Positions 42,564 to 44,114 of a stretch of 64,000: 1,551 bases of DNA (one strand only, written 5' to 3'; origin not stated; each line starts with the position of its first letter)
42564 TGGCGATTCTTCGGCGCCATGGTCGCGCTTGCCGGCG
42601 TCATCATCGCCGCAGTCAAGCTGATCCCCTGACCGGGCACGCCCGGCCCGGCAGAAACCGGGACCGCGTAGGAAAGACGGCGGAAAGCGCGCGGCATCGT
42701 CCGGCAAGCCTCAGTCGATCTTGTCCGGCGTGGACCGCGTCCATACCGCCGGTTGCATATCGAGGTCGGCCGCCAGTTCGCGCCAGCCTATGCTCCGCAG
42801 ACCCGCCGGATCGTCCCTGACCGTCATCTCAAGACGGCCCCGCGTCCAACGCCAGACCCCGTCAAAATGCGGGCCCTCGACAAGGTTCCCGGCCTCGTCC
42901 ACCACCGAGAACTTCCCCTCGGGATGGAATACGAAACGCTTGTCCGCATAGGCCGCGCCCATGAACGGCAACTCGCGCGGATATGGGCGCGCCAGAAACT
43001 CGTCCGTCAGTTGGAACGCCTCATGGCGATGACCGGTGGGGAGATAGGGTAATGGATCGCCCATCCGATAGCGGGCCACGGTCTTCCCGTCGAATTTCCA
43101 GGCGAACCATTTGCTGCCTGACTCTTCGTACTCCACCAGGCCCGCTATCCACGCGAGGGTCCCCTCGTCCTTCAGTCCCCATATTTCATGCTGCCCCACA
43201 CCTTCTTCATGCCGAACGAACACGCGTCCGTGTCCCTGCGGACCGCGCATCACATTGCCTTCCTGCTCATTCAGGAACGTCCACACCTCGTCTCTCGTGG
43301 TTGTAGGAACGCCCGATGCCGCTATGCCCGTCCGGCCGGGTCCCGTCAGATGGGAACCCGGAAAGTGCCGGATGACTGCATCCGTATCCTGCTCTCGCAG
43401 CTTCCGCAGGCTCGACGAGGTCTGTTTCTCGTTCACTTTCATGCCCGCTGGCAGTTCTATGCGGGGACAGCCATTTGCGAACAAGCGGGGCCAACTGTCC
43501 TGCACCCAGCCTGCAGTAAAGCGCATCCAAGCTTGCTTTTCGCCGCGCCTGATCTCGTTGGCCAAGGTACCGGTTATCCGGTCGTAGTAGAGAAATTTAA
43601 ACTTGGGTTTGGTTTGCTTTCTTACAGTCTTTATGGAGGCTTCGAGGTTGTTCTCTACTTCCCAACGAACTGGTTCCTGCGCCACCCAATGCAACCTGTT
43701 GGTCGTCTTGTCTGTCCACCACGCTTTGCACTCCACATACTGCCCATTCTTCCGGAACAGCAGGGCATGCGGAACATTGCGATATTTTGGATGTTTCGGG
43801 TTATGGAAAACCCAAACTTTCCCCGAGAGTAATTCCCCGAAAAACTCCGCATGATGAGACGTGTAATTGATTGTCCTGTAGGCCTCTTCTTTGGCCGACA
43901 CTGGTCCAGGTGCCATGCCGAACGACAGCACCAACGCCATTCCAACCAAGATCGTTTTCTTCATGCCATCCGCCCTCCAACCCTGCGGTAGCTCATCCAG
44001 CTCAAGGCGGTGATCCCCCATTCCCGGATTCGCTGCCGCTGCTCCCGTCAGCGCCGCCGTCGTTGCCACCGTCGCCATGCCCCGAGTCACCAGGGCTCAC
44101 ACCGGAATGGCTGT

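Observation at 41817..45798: Three plus-strand DUF1640-like coiled-coil/TM paralogs bracket a two-gene secreted-protein cargo inside the minus-strand pilus operon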

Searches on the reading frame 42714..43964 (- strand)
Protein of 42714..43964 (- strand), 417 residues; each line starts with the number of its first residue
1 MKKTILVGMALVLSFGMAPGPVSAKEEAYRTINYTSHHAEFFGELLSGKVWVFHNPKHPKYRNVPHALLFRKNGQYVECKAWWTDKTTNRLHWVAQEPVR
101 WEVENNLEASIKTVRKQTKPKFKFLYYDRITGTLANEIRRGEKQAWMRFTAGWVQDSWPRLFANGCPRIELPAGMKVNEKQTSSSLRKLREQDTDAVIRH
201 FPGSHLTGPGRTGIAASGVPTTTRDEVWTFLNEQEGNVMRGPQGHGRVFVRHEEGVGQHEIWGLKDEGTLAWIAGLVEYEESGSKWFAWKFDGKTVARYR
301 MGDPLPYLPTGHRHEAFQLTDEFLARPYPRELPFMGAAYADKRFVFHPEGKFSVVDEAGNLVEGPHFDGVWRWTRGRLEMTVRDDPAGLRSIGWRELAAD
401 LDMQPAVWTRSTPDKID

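Call 9: search_protein_families(library=pfam, max_evalue=1, proteins=[window:42714-43964:-])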
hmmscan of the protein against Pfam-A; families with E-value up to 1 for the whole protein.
window:42714-43964:- (417 aa): 0 families

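Call 18: search_protein_families(library=ncbifam, max_evalue=1, proteins=[window:42714-43964:-])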
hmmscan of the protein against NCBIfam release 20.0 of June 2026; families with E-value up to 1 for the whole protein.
window:42714-43964:- (417 aa): 0 families

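Call 47: find_homologous_proteins(query=window:42714-43964:-)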
Query window:42714-43964:- (417 aa): 104 proteins with E <= 0.001 among 3640 candidates.
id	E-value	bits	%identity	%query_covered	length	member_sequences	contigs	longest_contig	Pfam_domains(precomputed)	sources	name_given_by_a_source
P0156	3.4e-294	993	100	100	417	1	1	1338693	-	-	-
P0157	7.5e-236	801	82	100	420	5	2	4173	-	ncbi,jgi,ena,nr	ncbi:MAG: hypothetical protein OXE57_00655 [Alphaproteobacteria bacterium]|nr:hypothetical protein [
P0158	1.3e-147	510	58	99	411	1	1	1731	-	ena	-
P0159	4.8e-146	505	60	92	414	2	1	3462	-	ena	-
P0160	2.8e-138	479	55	92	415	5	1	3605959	-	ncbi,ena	-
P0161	3.0e-138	479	53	99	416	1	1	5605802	-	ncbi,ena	-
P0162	3.9e-136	472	52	99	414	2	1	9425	-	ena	-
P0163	1.1e-134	468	55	92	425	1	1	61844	-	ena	-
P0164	4.0e-131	456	54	92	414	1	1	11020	-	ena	-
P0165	5.4e-130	452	53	99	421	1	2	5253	-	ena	-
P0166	1.8e-128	447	54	92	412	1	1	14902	-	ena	-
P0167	5.7e-124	432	51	93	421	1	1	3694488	-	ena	-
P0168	6.3e-124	432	52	92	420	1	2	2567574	-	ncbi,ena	-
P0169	1.6e-123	431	52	93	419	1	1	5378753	-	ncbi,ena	-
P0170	2.0e-122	427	52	92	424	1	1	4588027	-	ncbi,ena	-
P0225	3.6e-93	331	60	66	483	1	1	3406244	PF04055.28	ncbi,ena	-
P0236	1.0e-80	290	41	95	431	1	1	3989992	-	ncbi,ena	-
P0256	1.6e-51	193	35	92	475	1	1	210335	-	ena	-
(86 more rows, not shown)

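Call 48: find_encoding_contigs(protein=P0256, flank=10000, max_places=2)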
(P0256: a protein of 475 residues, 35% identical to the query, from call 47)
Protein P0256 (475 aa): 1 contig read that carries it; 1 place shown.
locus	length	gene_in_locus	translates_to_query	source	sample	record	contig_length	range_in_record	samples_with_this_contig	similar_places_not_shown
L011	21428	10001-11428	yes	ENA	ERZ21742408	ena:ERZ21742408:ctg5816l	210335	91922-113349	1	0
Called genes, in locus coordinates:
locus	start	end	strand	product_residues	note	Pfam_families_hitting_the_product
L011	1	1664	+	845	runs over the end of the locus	-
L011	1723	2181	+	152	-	PF12796:Ank_2, PF13606:Ank_3 (faint), PF13637:Ank_4 (weak), PF13857:Ank_5, PF00023:Ank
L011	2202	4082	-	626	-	-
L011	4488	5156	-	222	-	-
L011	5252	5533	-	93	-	-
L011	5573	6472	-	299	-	PF00313:CSD (weak), PF08206:OB_RNB (faint), PF00313:CSD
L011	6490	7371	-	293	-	-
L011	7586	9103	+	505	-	-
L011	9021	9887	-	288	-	-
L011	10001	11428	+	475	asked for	-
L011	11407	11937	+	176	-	PF00583:Acetyltransf_1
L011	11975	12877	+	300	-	PF04055:Radical_SAM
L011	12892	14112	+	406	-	PF00067:p450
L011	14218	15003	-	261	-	PF00106:adh_short, PF08659:KR, PF13561:adh_short_C2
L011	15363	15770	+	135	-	PF13340:DUF4096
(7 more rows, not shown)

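Call 49: find_encoding_contigs(protein=P0236, flank=10000, max_places=2)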
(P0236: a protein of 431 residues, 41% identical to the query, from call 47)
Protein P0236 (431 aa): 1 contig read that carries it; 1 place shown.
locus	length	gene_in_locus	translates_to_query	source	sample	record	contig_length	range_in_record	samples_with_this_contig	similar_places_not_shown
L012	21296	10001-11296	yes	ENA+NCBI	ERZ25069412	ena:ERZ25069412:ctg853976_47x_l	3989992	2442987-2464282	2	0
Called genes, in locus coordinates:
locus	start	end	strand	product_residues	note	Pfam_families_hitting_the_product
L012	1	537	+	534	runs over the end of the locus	PF02661:Fic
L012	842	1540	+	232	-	PF04586:Peptidase_S78 (weak)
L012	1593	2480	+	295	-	PF19570:DUF6088, PF12872:OST-HTH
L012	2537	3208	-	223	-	-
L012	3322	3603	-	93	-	-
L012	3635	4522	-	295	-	PF00313:CSD, PF08206:OB_RNB (faint), PF00313:CSD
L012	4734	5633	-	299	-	PF00929:RNase_T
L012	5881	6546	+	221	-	-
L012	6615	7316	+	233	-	-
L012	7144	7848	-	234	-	-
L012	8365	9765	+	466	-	-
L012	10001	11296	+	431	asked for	-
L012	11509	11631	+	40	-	-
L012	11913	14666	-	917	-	PF25873:WHD_MalT, PF00196:GerE (weak)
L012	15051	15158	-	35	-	-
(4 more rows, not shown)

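Call 51: search_protein_families(library=padloc, max_evalue=0.01, proteins=[window:42714-43964:-])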
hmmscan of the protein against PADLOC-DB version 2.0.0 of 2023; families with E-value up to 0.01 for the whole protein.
window:42714-43964:- (417 aa): 0 families

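Call 52: search_protein_families(library=phrogs, max_evalue=0.01, proteins=[window:42714-43964:-])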
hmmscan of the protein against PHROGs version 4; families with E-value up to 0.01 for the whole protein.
window:42714-43964:- (417 aa): 0 families

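Call 68: find_encoding_contigs(protein=P0157, flank=5000, max_places=3)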
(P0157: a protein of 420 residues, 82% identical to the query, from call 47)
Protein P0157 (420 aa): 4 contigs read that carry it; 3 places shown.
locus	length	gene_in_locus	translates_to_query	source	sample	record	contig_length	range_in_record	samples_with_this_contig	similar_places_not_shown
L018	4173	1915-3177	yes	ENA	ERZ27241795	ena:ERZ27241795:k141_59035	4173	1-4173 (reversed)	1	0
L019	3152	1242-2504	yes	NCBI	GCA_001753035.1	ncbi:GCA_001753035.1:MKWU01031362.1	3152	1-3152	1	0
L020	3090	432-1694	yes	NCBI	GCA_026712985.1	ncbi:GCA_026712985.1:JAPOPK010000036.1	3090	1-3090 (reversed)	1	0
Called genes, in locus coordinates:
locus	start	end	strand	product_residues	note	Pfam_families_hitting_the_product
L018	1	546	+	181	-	?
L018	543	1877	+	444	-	-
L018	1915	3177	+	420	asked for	-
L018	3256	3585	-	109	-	-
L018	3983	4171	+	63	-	?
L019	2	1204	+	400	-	?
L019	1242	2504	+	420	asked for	-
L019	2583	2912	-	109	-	-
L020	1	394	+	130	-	?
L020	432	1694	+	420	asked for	-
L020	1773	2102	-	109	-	-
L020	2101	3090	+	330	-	?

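Call 88: search_solved_structures(query=A5, max_evalue=0.1)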
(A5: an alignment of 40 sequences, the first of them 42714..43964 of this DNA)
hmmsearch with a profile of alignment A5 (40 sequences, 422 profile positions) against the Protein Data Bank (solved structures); distinct sequences matched with E-value up to 0.1: 1.
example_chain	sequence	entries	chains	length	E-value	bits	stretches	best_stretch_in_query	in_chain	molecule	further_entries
1dzr_A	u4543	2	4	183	0.085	14.8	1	39-89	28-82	DTDP-4-DEHYDRORHAMNOSE 3,5-EPIMERASE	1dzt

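Call 89: predict_structure(alignment_id=A5)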
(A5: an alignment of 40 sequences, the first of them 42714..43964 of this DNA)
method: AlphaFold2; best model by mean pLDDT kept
length: 417 residues; sequences in the alignment: 40
mean_pLDDT: 88.6   pTM: 0.83
mean pLDDT of the five models: 88.6, 88.3, 88.1, 87.0, 86.6
residues with pLDDT >= 90: 292; 70-90: 90; 50-70: 9; < 50: 26
segments of 3 or more residues with pLDDT < 50: 1-26
pLDDT, mean of each block of 10 residues (from residue 1): 37 41 48 89 96 86 94 95 83 93 83 88 92 90 77 97 97 97 96 97 95 87 96 97 93 89 95 96 94 94 95 96 92 93 93 91 82 96 93 96 94 86
secondary structure, 60 per line:
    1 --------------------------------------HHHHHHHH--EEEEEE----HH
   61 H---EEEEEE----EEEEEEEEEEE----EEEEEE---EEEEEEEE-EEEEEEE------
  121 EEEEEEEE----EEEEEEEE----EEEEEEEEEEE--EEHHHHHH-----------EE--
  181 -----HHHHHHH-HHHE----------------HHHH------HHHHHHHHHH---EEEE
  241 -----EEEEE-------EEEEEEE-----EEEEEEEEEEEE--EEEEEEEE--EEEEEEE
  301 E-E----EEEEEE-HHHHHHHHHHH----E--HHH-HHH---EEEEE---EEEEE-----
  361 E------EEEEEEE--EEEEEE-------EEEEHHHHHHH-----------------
elements in order: H39-46 E49-54 E65-70 E75-85 E90-95 E99-106 E108-114 E121-128 E133-140 E145-155 H160-165 H186-192 H214-217 H224-233 E237-240 E246-250 E258-264 E270-281 E284-291 E294-301 E308-313 H315-325 E343-347 E351-355 E368-374 E377-382 E390-393 H394-400

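Call 91: fold_search(model_id=the predicted structure, library=pdb)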
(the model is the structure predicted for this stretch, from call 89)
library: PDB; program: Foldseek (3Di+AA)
matches with E <= 10: 1018; with E <= 0.001: 4
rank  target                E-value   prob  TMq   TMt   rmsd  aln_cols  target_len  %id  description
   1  5y2z_H                5.4e-04  0.41  0.11  0.13  27.1       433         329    6  Crystal structure of human LGI1 EPTP-ADAM22 complex (released 2018-05-02)
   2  5y31_B                7.4e-04  0.30  0.11  0.10  26.9       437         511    5  Crystal structure of human LGI1-ADAM22 complex (released 2018-05-02)
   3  9kzc_B                9.7e-04  0.30  0.11  0.14  24.4       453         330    6  Cryo-EM structure of the LGI1 LRR-LGI1 EPTP-ADAM22 ECD complex (released 2025-06-25)
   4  5y2z_B                9.7e-04  0.28  0.11  0.13  27.0       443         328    6  Crystal structure of human LGI1 EPTP-ADAM22 complex (released 2018-05-02)
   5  8hq2_D                1.6e-03  0.30  0.11  0.10  27.3       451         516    5  Crystal structure of human ADAM22 in complex with human LGI1 mutant (released 2023-12-13)
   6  7yt9_A                1.8e-03  0.15  0.08  0.11  17.6       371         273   10  crystal structure of AGD1-4 of Arabidopsis AGDP3 (released 2022-10-12)
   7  1ri6                  2.3e-03  0.21  0.09  0.11  22.6       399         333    8  Structure of a putative isomerase from E. coli (released 2003-11-25)
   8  9dhd_A                2.7e-03  0.25  0.12  0.07  24.1       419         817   10  The ternary complex of DDB1, DDA1, DET1 (released 2025-02-05)
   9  8qca_D                2.9e-03  0.20  0.10  0.12  22.9       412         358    8  CryoEM structure of a S. Cerevisiae Ski2387 complex in the closed state bound to RNA (released 2023-11-15)
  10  8alp                  3.8e-03  0.21  0.13  0.14  19.4       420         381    8  Botulinum neurotoxin A6 cell binding domain crystal form II (released 2022-09-21)
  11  6ck1_B                3.8e-03  0.13  0.09  0.10  25.9       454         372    9  Crystal structure of Paracoccus denitrificans AztD (released 2019-03-06)
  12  8y6b_D                4.0e-03  0.25  0.12  0.10  24.1       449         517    6  Structure of human LGI1-ADAM22 complex in space group P212121 (released 2024-02-14)
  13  4o3y                  4.7e-03  0.33  0.19  0.17  17.9       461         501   10  Crystal structure of the vaccine antigen Transferrin Binding Protein B (TbpB) mutant Arg-179-Glu from Actinobacillus ple (released 2015-01-14)
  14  5h3u_B                6.5e-03  0.20  0.14  0.11  18.7       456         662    9  Sm RNA bound to GEMIN5-WD (released 2016-12-28)
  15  8hmc_B                6.9e-03  0.14  0.10  0.05  26.2       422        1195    7  base module state 1 of Tetrahymena IFT-A (released 2023-06-14)
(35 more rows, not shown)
